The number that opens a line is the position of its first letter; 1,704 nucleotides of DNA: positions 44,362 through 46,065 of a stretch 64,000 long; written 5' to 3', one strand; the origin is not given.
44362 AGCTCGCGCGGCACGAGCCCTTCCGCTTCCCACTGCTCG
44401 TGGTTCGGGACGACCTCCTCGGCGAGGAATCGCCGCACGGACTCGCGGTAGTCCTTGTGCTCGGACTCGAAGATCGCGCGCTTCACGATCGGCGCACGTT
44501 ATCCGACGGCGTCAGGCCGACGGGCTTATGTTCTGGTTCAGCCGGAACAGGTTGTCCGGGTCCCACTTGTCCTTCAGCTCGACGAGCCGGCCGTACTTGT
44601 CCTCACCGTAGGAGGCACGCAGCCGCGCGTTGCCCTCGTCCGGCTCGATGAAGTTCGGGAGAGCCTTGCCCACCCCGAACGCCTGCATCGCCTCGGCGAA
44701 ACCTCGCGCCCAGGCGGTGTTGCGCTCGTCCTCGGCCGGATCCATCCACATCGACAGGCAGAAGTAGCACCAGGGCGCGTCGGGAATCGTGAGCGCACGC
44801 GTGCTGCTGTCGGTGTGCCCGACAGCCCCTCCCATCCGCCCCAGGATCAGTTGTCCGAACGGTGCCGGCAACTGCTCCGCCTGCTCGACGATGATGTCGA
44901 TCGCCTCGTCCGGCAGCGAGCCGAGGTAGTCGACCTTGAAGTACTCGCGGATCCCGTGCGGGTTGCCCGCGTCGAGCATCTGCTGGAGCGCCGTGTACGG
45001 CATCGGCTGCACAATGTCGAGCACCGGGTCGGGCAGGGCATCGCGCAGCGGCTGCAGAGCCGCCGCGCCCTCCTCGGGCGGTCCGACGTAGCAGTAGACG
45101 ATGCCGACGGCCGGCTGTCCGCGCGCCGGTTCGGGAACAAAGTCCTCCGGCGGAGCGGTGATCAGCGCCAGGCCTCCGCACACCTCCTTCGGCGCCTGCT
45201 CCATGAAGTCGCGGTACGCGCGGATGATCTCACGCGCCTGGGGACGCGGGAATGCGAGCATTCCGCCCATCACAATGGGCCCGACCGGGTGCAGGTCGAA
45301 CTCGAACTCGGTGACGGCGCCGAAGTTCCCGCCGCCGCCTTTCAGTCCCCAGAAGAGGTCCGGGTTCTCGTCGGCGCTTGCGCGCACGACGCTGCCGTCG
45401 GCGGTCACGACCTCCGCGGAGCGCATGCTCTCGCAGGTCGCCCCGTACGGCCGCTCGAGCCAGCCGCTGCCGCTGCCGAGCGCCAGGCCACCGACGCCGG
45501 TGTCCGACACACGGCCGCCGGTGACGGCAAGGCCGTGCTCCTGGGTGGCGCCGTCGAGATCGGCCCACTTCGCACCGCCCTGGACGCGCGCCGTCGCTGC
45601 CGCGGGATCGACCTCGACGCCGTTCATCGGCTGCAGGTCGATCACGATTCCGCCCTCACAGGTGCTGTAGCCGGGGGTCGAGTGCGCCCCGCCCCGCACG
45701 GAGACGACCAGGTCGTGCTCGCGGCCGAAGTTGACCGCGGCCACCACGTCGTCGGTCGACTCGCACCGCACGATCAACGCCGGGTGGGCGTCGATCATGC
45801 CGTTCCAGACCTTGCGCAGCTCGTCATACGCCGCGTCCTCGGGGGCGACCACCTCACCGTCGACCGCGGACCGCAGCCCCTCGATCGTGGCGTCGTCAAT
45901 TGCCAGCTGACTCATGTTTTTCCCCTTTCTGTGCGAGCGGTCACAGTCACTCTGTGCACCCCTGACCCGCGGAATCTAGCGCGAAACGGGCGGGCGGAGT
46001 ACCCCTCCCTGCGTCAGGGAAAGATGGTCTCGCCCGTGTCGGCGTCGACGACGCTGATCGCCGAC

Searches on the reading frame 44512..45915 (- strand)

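Call 78: search_protein_families(library=pfam, proteins=[window:44512-45915:-], max_evalue=0.001)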
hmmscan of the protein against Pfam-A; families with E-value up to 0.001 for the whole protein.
window:44512-45915:- (467 aa): 2 families
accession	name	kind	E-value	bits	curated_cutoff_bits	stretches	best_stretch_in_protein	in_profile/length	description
PF01565.28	FAD_binding_4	-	2e-34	118.7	26.4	1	45-180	1-139/139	FAD binding domain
PF08031.17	BBE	-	3.7e-10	40.1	20.6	1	421-463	4-44/45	Berberine and berberine like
